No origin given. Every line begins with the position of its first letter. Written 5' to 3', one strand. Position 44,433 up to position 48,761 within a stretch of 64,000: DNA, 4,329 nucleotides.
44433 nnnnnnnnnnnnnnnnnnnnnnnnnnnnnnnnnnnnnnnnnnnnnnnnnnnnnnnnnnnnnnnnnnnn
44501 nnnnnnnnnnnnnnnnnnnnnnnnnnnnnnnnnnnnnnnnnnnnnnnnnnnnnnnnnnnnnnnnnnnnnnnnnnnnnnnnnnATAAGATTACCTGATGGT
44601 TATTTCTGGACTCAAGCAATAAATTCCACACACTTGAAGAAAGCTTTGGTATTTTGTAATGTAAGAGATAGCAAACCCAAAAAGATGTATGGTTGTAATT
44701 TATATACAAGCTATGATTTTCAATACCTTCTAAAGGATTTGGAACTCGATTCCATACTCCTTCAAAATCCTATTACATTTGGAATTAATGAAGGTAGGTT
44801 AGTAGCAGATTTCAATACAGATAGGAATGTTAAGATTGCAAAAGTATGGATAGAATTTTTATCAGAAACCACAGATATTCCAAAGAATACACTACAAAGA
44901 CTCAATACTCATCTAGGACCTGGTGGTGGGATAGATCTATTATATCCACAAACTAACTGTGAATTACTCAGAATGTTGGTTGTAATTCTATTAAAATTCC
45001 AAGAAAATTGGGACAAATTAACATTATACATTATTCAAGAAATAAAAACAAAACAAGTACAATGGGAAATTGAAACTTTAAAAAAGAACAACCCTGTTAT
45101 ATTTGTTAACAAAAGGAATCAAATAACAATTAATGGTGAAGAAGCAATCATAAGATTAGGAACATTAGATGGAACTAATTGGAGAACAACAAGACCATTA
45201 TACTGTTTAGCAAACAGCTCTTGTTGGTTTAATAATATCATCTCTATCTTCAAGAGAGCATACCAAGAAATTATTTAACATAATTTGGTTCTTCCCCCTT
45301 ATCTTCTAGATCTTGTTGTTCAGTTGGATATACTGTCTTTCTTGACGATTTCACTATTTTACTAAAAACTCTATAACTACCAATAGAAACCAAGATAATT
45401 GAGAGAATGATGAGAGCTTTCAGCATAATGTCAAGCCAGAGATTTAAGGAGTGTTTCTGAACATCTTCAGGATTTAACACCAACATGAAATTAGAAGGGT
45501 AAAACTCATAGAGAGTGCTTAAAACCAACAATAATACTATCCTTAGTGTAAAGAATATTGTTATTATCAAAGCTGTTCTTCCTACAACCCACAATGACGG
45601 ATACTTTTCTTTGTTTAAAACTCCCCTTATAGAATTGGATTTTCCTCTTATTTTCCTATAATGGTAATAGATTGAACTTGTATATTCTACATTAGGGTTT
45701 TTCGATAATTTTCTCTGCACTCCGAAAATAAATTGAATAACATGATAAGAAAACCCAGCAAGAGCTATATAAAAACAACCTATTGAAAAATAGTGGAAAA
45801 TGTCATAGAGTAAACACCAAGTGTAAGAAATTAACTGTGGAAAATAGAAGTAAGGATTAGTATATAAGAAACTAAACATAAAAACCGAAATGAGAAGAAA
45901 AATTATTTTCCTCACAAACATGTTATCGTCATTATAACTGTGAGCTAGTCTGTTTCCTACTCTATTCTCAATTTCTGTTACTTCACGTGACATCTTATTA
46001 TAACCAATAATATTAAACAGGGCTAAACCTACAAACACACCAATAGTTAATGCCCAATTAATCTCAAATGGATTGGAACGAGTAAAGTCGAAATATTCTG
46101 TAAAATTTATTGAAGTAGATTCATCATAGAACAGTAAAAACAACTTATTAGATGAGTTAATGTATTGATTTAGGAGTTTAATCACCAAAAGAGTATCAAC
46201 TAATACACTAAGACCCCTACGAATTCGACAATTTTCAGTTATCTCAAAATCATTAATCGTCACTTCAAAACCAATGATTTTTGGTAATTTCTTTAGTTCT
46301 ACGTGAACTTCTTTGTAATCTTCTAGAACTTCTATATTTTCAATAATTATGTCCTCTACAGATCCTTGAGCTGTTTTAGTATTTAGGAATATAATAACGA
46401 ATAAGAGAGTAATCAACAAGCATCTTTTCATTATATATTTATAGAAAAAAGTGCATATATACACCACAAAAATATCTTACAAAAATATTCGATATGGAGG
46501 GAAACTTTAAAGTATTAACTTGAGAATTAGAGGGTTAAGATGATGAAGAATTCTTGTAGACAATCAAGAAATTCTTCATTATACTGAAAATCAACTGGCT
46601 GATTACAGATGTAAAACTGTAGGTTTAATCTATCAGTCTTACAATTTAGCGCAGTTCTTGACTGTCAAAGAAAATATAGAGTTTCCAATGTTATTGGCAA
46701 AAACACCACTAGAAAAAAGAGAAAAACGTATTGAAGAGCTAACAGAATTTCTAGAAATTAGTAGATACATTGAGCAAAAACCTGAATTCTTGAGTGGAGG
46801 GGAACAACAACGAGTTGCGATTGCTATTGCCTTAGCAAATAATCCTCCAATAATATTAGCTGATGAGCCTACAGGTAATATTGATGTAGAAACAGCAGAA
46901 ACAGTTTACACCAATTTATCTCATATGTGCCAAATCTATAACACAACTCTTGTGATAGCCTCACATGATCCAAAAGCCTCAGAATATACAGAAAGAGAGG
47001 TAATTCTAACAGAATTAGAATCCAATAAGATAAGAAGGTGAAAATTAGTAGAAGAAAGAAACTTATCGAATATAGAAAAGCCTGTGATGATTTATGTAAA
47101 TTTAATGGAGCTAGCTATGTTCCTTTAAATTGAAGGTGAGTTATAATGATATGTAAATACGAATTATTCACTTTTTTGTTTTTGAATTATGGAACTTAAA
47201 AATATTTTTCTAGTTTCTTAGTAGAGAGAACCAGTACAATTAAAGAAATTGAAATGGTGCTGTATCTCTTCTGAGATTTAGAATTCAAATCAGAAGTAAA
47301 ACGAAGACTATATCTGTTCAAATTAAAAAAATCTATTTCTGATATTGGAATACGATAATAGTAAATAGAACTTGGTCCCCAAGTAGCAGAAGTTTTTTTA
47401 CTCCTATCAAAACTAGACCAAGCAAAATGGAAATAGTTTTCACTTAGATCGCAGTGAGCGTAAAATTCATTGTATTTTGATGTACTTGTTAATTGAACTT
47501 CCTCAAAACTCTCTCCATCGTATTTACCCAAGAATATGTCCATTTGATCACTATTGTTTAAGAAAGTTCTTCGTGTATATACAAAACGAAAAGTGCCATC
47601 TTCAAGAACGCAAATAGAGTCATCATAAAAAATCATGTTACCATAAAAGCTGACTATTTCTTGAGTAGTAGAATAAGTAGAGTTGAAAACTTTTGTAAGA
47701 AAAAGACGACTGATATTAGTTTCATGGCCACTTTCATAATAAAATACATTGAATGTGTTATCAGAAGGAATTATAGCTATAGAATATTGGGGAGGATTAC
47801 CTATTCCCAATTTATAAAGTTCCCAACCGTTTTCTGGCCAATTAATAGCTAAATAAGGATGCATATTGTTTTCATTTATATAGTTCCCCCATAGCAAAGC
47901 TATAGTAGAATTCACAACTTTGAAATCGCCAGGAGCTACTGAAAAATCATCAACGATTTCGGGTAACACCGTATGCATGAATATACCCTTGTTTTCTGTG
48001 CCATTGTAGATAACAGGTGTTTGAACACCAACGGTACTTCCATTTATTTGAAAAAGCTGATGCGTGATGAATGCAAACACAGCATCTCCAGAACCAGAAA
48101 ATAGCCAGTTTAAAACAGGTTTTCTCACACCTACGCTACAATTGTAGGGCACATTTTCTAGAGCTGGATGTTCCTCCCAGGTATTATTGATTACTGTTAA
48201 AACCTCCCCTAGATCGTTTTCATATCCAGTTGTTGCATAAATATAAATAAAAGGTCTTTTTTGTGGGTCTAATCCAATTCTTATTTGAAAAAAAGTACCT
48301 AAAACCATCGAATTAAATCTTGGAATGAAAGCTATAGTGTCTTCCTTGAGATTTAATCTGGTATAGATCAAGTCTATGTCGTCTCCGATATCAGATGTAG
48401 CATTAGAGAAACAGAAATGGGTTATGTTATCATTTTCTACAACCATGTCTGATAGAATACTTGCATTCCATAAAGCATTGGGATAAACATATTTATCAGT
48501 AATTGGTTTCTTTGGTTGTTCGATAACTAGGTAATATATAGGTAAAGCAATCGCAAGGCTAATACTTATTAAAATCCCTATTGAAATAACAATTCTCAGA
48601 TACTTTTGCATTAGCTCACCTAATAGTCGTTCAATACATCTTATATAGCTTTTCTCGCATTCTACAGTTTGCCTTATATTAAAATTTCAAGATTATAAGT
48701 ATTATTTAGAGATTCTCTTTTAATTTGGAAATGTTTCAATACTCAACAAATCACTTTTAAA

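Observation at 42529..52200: About 10 kb accessory-looking stretch with decayed and mobile-element-like content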

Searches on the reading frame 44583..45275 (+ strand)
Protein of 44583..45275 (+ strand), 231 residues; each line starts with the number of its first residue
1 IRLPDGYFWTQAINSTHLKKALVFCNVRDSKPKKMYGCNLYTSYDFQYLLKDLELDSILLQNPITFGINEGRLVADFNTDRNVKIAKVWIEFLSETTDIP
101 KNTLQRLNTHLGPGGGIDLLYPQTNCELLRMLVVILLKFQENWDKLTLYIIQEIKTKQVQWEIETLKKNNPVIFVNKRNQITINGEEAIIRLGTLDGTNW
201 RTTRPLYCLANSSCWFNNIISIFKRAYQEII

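Call 97: predict_structure(alignment_id=A8)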
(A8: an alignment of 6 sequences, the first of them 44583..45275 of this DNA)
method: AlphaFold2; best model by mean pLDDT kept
length: 231 residues; sequences in the alignment: 6
mean_pLDDT: 80.5   pTM: 0.78
mean pLDDT of the five models: 80.5, 79.4, 79.2, 77.9, 76.9
residues with pLDDT >= 90: 42; 70-90: 144; 50-70: 43; < 50: 2
segments of 3 or more residues with pLDDT < 50: none
pLDDT, mean of each block of 10 residues (from residue 1): 63 63 89 91 87 87 76 73 83 92 83 63 73 88 88 86 88 89 91 85 79 69 70 51
secondary structure, 60 per line:
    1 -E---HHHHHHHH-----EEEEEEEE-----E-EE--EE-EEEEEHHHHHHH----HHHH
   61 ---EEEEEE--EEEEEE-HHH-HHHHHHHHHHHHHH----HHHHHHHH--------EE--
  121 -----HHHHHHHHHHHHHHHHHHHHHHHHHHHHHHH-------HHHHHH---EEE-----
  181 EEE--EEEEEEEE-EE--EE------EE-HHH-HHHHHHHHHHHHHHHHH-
elements in order: H6-13 E19-26 E41-45 H46-52 H57-60 E64-69 E72-77 H83-96 H101-108 H126-156 H164-169 E173-175 E181-183 E186-193 H214-230

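Call 116: fold_search(model_id=the predicted structure, library=viral)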
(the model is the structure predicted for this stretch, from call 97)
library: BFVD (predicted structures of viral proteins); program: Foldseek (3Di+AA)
matches with E <= 10: 161; with E <= 0.001: 0
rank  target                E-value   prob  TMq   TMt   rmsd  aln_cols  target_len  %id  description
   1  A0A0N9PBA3            2.0e-01  0.03  0.12  0.12  20.6       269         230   12  (no name in the UniProt tables at hand)
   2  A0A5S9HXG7            4.8e-01  0.02  0.11  0.06  28.1       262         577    8  Portal vertex protein [Tenacibaculum phage PTm1]
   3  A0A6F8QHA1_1          1.2e+00  0.03  0.09  0.02  16.0        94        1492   17  (no name in the UniProt tables at hand)
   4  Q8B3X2                1.4e+00  0.05  0.10  0.23  12.2        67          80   13  Uncharacterized protein [Suid gammaherpesvirus 4]
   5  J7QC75                1.7e+00  0.08  0.14  0.15  12.0        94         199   14  Uncharacterized protein [Alphaspiravirus yamagawaense]
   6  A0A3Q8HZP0            1.8e+00  0.03  0.10  0.16  10.5        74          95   19  (no name in the UniProt tables at hand)
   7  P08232                2.0e+00  0.03  0.12  0.11  14.9       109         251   17  Long tail fiber protein Gp37 (Fragment) [Enterobacteria phage Ox2]
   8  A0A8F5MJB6            2.1e+00  0.06  0.18  0.09  18.0       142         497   18  Uncharacterized protein [Grapevine-associated fusarivirus 1]
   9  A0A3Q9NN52            2.1e+00  0.04  0.15  0.08  15.4       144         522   17  Uncharacterized protein [Neurospora discreta fusarivirus 1]
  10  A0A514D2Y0            2.1e+00  0.03  0.14  0.08  14.7       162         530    8  RNA-directed RNA polymerase (Fragment) [Narnavirus sp.]
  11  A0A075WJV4            2.3e+00  0.05  0.11  0.15  10.9        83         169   13  Ribonucleotide reductase A subunit (Fragment) [Elephant endotheliotropic herpesvirus 1B]
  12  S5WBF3                2.3e+00  0.01  0.11  0.15  22.7       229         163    9  Uncharacterized protein [Pseudomonas phage PaBG]
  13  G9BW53                2.5e+00  0.03  0.12  0.21  10.9        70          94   10  (no name in the UniProt tables at hand)
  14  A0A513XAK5            3.0e+00  0.02  0.11  0.13  14.9       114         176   16  Uncharacterized protein [Ramu stunt virus]
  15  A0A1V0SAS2            3.1e+00  0.02  0.14  0.11  19.6       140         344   14  Indoleamine 2,3-dioxygenase [Catovirus CTV1]
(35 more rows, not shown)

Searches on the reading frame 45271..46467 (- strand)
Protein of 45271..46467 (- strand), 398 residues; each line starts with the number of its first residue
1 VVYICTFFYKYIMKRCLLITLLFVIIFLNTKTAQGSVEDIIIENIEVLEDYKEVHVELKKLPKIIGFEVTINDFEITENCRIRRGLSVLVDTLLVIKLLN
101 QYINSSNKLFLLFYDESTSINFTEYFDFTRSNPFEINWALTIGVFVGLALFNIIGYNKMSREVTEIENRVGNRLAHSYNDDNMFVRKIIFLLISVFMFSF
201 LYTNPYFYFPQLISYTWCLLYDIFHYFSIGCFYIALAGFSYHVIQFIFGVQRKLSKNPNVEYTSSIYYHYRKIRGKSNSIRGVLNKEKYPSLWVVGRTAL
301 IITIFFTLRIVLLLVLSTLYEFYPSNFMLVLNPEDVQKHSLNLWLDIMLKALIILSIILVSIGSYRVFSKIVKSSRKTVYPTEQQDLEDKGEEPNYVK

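Call 4: search_protein_families(library=pfam, proteins=[window:45271-46467:-], max_evalue=0.01)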
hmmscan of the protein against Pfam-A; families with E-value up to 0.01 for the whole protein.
window:45271-46467:- (398 aa): 0 families

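Call 10: search_protein_families(library=pfam, proteins=[window:45271-46467:-], max_evalue=10)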
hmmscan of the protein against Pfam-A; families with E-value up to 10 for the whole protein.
window:45271-46467:- (398 aa): 1 family
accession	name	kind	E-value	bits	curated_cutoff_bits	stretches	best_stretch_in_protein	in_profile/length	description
PF13786.12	DUF4179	-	3.3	8.6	30.1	1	16-77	14-75/94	Domain of unknown function (DUF4179)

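Call 11: search_protein_families(library=ncbifam, proteins=[window:45271-46467:-], max_evalue=1)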
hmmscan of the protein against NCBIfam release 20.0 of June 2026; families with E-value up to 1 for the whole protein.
window:45271-46467:- (398 aa): 0 families

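Call 12: search_protein_families(library=phrogs, proteins=[window:45271-46467:-], max_evalue=1)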
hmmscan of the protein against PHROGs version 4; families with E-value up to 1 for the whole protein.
window:45271-46467:- (398 aa): 0 families

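Call 38: search_protein_families(library=padloc, proteins=[window:45271-46467:-], max_evalue=0.1)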
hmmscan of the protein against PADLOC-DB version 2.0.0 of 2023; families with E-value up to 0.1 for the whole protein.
window:45271-46467:- (398 aa): 0 families

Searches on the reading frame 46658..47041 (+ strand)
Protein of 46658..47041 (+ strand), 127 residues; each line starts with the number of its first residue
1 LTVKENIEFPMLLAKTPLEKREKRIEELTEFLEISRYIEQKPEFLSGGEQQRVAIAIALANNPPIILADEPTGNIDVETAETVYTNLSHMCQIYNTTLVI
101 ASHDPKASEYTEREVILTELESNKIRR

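Call 4: search_protein_families(library=pfam, proteins=[window:46658-47041:+], max_evalue=0.01)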
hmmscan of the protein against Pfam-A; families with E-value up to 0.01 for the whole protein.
window:46658-47041:+ (127 aa): 2 families
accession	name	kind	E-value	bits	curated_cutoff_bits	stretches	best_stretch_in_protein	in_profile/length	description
PF00005.33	ABC_tran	-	6.2e-12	46.7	25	1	2-72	75-136/137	ABC transporter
PF03834.20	Rad10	-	0.0042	17.4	28.1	0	75-112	75-112/115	Binding domain of DNA repair protein Ercc1 (rad10/Swi10)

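Call 11: search_protein_families(library=ncbifam, proteins=[window:46658-47041:+], max_evalue=1)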
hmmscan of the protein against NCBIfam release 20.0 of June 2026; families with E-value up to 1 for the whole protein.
window:46658-47041:+ (127 aa): 185 families (the best 25 are shown)
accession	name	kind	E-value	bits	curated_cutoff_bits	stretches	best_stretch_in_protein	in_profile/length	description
TIGR02211.1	LolD_lipo_ex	equivalog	6.9e-29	100.9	307.75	1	2-118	99-215/221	lipoprotein-releasing ABC transporter ATP-binding protein LolD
TIGR02673.1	FtsE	equivalog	2e-28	99.5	264.85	1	1-116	94-208/214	cell division ATP-binding protein FtsE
TIGR03608.1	L_ocin_972_ABC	subfamily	6.8e-26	91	254.85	1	2-115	92-204/206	putative bacteriocin export ABC transporter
NF038007.1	ABC_ATP_DarD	equivalog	1.6e-25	89.9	375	1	1-116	98-212/218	darobactin export ABC transporter ATP-binding protein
NF040933.2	ABC_arch_GlcV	equivalog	3.6e-25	88.6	450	1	1-106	98-203/357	glucose ABC transporter ATP-binding protein GlcV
NF040840.2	tungstate_WtpC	equivalog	1.5e-22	80.4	440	1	1-104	87-190/347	tungstate ABC transporter ATP-binding protein WtpC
NF007826.0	PRK10535.1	equivalog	1.5e-22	79.6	966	1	2-115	102-214/648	macrolide ABC transporter ATP-binding protein/permease MacB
NF008639.0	PRK11629.1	equivalog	2.7e-22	79.3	360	1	2-115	104-217/234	lipoprotein-releasing ABC transporter ATP-binding protein LolD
NF007879.0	PRK10584.1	equivalog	3.2e-22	79.4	336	1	3-118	105-220/228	putative ABC transporter ATP-binding protein YbbA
TIGR01186.1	proV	subfamily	1.8e-21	76.7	326.6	1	1-118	86-204/363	betaine/proline/choline family ABC transporter ATP-binding protein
TIGR02982.1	heterocyst_DevA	subfamily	2.7e-21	76.2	295.8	1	1-116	97-213/220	ABC exporter ATP-binding subunit, DevA family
NF040729.1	ABC_ATP_SaoA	equivalog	4.6e-21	75.4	360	1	1-125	89-213/248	ABC transporter ATP-binding protein SaoA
TIGR01187.1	potA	subfamily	5.2e-21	75.1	355.6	1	1-116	57-173/325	polyamine ABC transporter ATP-binding protein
TIGR04520.1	ECF_ATPase_1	equivalog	3.2e-20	72.7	315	1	2-119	94-211/269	energy-coupling factor transporter ATPase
TIGR00968.1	3a0106s01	subfamily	1.4e-19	70.6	342.75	1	1-118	87-205/237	sulfate ABC transporter ATP-binding protein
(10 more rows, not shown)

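Call 12: search_protein_families(library=phrogs, proteins=[window:46658-47041:+], max_evalue=1)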
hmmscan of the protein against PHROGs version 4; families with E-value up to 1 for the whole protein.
window:46658-47041:+ (127 aa): 7 families
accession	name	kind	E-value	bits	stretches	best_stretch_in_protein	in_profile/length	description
phrog_293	-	moron, auxiliary metabolic gene and host takeover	3.3e-30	105.9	1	1-106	226-330/1058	ABC transporter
phrog_2392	-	moron, auxiliary metabolic gene and host takeover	1.8e-15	57.3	1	37-115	610-686/726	ABC transporter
phrog_23675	-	unknown function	3.9e-12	47.2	1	19-117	15-110/143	-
phrog_11143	-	unknown function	0.00017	21.7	1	44-102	110-169/357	-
phrog_21263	-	unknown function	0.00045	19.4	1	1-104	789-889/940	-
phrog_77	-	DNA, RNA and nucleotide metabolism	0.017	14.6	1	45-113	862-939/967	SbcC-like subunit of palindrome specific endonuclease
phrog_31317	-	unknown function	0.32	12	1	74-116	25-66/74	-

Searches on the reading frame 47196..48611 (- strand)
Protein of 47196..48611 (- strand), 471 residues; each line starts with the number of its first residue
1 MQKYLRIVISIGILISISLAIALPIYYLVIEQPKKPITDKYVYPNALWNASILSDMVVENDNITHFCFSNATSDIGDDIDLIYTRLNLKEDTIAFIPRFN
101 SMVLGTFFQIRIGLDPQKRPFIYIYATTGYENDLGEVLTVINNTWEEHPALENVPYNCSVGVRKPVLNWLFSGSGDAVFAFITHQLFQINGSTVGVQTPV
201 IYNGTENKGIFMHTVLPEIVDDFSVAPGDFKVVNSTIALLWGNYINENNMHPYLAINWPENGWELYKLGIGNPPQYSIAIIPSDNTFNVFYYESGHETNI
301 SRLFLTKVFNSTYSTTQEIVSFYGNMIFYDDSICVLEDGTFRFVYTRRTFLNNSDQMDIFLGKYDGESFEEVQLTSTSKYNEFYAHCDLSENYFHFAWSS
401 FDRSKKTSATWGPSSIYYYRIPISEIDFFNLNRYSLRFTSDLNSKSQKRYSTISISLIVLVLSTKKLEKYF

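Call 4: search_protein_families(library=pfam, proteins=[window:47196-48611:-], max_evalue=0.01)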
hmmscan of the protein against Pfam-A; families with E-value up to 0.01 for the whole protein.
window:47196-48611:- (471 aa): 0 families

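Call 10: search_protein_families(library=pfam, proteins=[window:47196-48611:-], max_evalue=10)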
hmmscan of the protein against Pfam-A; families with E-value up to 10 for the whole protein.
window:47196-48611:- (471 aa): 1 family
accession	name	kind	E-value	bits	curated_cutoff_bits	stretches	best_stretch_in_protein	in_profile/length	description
PF16457.11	PH_12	-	0.11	13.4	27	1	366-460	12-102/131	Pleckstrin homology domain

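Call 11: search_protein_families(library=ncbifam, proteins=[window:47196-48611:-], max_evalue=1)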
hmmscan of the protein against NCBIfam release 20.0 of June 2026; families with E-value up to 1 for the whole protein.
window:47196-48611:- (471 aa): 0 families

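Call 12: search_protein_families(library=phrogs, proteins=[window:47196-48611:-], max_evalue=1)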
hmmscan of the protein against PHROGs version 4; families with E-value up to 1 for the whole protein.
window:47196-48611:- (471 aa): 2 families
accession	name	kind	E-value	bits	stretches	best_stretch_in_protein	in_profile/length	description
phrog_23174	-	unknown function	0.17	12.9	0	120-144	14-38/67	-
phrog_15334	-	unknown function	0.18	12.1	1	43-102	112-173/323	-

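Call 38: search_protein_families(library=padloc, proteins=[window:47196-48611:-], max_evalue=0.1)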
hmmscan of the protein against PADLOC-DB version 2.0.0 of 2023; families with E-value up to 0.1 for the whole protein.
window:47196-48611:- (471 aa): 0 families
